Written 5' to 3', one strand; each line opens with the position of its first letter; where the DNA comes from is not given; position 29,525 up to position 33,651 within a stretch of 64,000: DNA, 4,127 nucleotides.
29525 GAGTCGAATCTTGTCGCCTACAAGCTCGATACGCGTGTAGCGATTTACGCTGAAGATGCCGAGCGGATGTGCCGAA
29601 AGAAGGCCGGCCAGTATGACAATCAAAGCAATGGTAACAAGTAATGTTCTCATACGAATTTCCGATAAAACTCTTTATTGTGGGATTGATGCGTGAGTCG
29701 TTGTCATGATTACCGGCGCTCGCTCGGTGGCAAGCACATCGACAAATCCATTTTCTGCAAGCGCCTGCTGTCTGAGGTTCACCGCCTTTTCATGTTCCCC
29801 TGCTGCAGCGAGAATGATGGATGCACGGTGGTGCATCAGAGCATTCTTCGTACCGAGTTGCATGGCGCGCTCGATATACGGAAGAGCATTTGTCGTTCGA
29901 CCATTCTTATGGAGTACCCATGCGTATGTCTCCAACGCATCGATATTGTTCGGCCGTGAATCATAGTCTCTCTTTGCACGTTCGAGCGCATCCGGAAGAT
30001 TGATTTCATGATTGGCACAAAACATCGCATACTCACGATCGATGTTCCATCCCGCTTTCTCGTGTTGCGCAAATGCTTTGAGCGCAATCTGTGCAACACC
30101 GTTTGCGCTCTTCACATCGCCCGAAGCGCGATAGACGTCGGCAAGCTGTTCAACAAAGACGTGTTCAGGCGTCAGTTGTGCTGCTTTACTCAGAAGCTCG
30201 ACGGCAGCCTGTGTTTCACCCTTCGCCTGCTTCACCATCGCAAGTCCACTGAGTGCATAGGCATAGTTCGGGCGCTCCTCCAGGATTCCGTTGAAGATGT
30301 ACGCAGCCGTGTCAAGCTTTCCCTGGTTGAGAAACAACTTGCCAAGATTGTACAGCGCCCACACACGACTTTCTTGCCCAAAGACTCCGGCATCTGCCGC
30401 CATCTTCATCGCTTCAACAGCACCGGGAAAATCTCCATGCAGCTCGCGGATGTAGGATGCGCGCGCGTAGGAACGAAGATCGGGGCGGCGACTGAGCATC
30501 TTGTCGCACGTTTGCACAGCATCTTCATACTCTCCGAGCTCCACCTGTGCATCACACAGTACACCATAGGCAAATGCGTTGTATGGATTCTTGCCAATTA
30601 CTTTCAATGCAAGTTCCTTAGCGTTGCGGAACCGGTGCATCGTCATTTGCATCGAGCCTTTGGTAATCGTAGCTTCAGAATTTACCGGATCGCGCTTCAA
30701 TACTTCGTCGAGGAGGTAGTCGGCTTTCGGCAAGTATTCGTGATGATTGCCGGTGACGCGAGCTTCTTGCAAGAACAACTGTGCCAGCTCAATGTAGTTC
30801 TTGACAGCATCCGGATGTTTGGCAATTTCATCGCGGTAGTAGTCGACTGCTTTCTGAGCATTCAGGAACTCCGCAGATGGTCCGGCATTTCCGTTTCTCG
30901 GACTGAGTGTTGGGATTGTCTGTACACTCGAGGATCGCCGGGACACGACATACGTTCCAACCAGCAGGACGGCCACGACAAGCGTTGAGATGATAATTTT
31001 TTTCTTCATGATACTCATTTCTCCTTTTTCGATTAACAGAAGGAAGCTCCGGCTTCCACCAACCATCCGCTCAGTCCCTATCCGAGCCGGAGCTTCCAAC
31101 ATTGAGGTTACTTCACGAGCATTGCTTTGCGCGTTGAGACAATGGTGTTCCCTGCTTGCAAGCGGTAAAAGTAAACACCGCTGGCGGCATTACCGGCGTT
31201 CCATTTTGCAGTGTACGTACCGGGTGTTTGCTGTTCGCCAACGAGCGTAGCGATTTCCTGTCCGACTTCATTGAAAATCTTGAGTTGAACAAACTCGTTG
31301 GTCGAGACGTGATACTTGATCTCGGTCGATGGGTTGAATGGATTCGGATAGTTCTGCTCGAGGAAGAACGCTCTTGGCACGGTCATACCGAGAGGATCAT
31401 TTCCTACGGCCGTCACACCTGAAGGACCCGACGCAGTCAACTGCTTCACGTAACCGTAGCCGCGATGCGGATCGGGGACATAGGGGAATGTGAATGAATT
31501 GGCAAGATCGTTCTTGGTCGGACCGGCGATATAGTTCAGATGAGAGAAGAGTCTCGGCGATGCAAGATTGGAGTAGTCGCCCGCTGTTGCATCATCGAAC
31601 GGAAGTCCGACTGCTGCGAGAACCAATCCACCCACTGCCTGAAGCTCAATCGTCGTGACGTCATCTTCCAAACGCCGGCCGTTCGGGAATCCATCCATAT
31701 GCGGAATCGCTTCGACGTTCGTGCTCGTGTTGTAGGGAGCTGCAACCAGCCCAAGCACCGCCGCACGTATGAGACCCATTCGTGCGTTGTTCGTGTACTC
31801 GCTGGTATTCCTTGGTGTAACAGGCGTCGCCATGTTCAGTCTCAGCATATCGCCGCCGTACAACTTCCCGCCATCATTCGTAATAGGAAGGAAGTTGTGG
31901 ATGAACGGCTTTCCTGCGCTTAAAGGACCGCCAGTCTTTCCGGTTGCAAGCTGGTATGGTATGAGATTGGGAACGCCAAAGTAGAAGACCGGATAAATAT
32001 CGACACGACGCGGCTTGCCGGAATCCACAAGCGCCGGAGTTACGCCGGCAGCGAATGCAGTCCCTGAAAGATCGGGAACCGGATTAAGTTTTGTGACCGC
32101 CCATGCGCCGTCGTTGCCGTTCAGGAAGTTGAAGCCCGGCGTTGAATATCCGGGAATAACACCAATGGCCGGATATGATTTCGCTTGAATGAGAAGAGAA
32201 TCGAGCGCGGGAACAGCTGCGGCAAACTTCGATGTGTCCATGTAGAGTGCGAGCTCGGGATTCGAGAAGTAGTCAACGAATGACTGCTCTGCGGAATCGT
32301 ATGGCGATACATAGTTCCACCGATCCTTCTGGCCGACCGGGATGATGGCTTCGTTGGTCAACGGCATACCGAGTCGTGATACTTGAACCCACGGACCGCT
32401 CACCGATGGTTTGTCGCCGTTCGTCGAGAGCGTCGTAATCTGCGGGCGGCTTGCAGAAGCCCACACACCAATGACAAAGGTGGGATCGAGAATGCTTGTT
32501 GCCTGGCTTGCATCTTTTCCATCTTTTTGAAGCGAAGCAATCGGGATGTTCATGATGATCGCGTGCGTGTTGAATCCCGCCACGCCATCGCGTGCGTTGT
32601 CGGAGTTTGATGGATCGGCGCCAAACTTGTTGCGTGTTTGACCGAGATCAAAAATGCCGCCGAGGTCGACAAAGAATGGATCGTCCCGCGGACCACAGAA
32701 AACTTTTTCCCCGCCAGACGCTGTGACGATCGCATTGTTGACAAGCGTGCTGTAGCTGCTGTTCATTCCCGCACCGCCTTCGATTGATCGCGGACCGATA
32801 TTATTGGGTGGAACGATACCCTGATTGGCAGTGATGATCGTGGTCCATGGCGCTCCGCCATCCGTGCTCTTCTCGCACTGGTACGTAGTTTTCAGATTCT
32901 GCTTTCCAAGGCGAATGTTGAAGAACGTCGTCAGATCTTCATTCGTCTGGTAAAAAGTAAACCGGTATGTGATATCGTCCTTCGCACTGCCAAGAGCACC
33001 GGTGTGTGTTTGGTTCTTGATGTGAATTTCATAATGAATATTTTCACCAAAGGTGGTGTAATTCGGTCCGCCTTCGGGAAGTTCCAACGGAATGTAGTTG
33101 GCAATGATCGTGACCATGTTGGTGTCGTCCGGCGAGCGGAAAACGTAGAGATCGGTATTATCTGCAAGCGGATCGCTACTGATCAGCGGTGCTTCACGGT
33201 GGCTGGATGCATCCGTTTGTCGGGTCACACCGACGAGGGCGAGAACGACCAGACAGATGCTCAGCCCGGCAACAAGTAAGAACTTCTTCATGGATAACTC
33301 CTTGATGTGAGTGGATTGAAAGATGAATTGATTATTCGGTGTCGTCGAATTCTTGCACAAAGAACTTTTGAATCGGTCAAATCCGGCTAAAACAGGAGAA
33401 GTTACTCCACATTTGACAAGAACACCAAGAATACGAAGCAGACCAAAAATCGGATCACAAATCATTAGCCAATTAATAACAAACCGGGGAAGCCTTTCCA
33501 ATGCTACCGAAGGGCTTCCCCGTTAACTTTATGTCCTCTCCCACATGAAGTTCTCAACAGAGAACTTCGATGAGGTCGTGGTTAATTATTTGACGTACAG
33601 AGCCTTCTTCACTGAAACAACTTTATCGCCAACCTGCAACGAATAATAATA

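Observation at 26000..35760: Tandem DUF4331 T9SS cargo paralogs (mature N-terminus SSHREAP) clustered with TPR protein, double-NicO metal transporter and sigma-E/ChrR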

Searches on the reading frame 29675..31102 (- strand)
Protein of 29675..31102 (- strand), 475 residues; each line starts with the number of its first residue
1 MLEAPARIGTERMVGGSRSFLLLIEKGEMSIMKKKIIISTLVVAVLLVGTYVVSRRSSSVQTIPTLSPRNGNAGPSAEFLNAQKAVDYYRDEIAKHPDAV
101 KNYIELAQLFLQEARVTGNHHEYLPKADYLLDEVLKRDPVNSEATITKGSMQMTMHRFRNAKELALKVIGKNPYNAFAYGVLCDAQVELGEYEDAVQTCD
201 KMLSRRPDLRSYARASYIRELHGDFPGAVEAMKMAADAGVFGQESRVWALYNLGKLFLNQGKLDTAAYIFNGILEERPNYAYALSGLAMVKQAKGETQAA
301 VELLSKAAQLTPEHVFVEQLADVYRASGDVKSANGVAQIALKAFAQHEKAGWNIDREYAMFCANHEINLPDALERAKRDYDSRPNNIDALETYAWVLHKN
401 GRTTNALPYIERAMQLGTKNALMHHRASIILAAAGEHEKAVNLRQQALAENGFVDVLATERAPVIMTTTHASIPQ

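Call 4: search_protein_families(library=pfam, proteins=[window:29675-31102:-], max_evalue=0.01)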
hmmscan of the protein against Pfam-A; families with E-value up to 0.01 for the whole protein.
window:29675-31102:- (475 aa): 21 families
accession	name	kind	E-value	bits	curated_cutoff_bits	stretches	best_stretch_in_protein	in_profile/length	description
PF14559.12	TPR_19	-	1.7e-16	60.8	25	2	259-312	3-56/68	Tetratricopeptide repeat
PF13428.12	TPR_14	-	4.2e-15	55.2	23.5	0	248-288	2-42/44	Tetratricopeptide repeat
PF13431.12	TPR_17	-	1.8e-14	53.2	24.4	0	384-406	10-32/34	Tetratricopeptide repeat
PF13424.12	TPR_12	-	2.1e-14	53.9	30.1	0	371-416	28-74/77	Tetratricopeptide repeat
PF13432.12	TPR_16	-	2.3e-13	50.8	32.7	2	222-280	10-64/65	Tetratricopeptide repeat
PF00515.34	TPR_1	-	4e-13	49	27.8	0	248-270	2-24/34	Tetratricopeptide repeat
PF07719.23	TPR_2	-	9.8e-12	44.5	27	0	281-314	1-34/34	Tetratricopeptide repeat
PF13176.12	TPR_7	-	1.1e-09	38.1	27.9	0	185-209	8-32/36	Tetratricopeptide repeat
PF13181.12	TPR_8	-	3.4e-09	36.6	25.7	0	284-314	4-34/34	Tetratricopeptide repeat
PF23914.1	TPR_CcmH_CycH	-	1e-07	32.4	42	0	158-205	103-150/158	Cytochrome c-type biogenesis protein H TPR domain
PF25064.1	ARM_TT21_5th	-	2.3e-07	31.5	27.8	1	255-347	9-98/117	TT21 fifth ARM repeats domain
PF12895.13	ANAPC3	-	3.8e-07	30.7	27.2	0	369-441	5-76/82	Anaphase-promoting complex, cyclosome, subunit 3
PF07721.20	TPR_4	-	4.2e-07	30.4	27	0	178-199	3-24/26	Tetratricopeptide repeat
PF13174.12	TPR_6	-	5.3e-07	30.3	26.3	1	249-279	2-32/33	Tetratricopeptide repeat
PF17874.7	TPR_MalT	-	1.1e-06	28.6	45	0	286-341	166-229/336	MalT-like TPR region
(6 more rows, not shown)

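Call 5: search_protein_families(library=ncbifam, proteins=[window:29675-31102:-], max_evalue=0.01)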
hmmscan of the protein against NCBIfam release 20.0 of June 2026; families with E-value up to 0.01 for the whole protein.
window:29675-31102:- (475 aa): 26 families (the best 25 are shown)
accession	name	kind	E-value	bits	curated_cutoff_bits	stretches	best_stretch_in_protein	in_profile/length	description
TIGR02917.1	PEP_TPR_lipo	equivalog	1.2e-25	89.7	312.2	3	368-443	819-893/899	XrtA/PEP-CTERM system TPR-repeat protein PrsT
NF040959.1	MamA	equivalog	6.9e-18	64.8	200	3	127-236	90-200/204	magnetosome protein MamA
NF052415.1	T3SS_chap_SctY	equivalog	2.6e-13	50.4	70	1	250-311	9-70/106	type III secretion apparatus assembly chaperone SctY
NF033758.1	gliding_GltE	equivalog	3.3e-09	36.2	225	1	247-341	86-181/411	adventurous gliding motility TPR repeat lipoprotein GltE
TIGR03939.1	PGA_TPR_OMP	equivalog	7e-09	34.4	366.65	2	254-350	93-190/800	poly-beta-1,6 N-acetyl-D-glucosamine export porin PgaA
NF052312.1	T9SS_PorW_SprE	equivalog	9.9e-09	34.4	250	1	185-348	150-317/716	type IX secretion system periplasmic lipoprotein PorW/SprE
NF008757.0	PRK11788.1-5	equivalog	3.9e-08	32.9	363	1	243-451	103-312/388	lipopolysaccharide assembly protein LapB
NF008756.0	PRK11788.1-4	equivalog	9.3e-08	31.5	474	1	241-420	101-282/389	lipopolysaccharide assembly protein LapB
TIGR02552.1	LcrH_SycD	equivalog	1.1e-07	31.7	104.8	1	248-346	19-118/136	SycD/LcrH family type III secretion system chaperone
NF002725.1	PRK02603.1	equivalog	1.5e-07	31.6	143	1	223-301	49-126/173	photosystem I assembly protein Ycf3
NF033920.0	C39_PA2778_fam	equivalog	2.8e-07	30.2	150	1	248-312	191-255/255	PA2778 family cysteine peptidase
NF052400.1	M48_BAM_BepA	equivalog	1.1e-06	27.8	570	0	250-343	310-404/483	beta-barrel assembly-enhancing protease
NF008520.0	PRK11447.1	equivalog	1.1e-06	26.8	858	1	244-441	348-549/1157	cellulose synthase complex outer membrane protein BcsC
NF033762.1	social_mot_Tgl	equivalog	1.5e-06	27.7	225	1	185-332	41-188/252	social motility TPR repeat lipoprotein Tgl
TIGR02521.1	type_IV_pilW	equivalog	3.5e-06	26.7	154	1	224-311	114-199/234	type IV pilus biogenesis/stability protein PilW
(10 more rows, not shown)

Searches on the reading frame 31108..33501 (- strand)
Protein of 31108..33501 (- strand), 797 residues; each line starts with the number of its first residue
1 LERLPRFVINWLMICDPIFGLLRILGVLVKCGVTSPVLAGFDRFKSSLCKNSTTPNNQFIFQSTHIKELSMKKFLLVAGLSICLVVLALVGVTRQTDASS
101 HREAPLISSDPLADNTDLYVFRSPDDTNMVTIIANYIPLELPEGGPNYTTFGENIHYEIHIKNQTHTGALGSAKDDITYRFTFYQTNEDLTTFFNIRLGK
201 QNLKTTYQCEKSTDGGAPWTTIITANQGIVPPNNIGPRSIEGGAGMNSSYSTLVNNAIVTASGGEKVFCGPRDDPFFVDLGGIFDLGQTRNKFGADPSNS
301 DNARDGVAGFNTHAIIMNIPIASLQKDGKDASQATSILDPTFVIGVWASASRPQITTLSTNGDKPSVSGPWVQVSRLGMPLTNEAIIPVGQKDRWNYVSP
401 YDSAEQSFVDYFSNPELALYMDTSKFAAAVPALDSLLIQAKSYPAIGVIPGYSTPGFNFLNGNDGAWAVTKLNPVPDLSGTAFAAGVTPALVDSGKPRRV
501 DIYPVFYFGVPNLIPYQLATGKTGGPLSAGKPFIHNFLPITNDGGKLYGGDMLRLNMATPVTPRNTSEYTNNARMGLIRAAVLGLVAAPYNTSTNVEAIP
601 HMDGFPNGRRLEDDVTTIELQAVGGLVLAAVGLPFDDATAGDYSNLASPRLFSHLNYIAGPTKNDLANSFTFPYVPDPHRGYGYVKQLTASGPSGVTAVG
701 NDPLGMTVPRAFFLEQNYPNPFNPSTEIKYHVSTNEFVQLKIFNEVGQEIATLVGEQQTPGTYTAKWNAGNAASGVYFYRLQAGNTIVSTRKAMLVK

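Call 4: search_protein_families(library=pfam, proteins=[window:31108-33501:-], max_evalue=0.01)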
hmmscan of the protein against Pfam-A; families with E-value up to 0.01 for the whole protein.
window:31108-33501:- (797 aa): 4 families
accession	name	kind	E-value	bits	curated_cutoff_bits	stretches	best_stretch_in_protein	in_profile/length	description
PF14224.11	DUF4331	-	3.5e-117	392.7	27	1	99-678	1-421/421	Domain of unknown function (DUF4331)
PF18962.6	Por_Secre_tail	-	3.5e-07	30.9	27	1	718-791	2-71/75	Secretion system C-terminal sorting domain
PF13860.13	FlgD_ig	-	0.0019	18.6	27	1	736-784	23-76/79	FlgD Ig-like domain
PF13585.12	CHU_C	-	0.002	18.6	27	1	736-784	27-73/86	CHU_C Type IX secretion signal domain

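Call 5: search_protein_families(library=ncbifam, proteins=[window:31108-33501:-], max_evalue=0.01)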
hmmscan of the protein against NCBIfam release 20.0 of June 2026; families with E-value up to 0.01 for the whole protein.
window:31108-33501:- (797 aa): 3 families
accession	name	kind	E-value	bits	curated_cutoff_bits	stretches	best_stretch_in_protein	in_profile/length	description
NF052323.1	T9SSA_dep_M6i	equivalog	4.2e-09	34.9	600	1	717-786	960-1029/1043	T9SS-dependent M6-like inactivated metalloprotease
TIGR04183.1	Por_Secre_tail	domain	4.9e-09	36.1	23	1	718-791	2-68/72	T9SS type A sorting domain-containing protein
NF038113.1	T9SSA_dep_M36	equivalog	0.00056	18.2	885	1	717-788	795-862/869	T9SS-dependent M36 family metallopeptidase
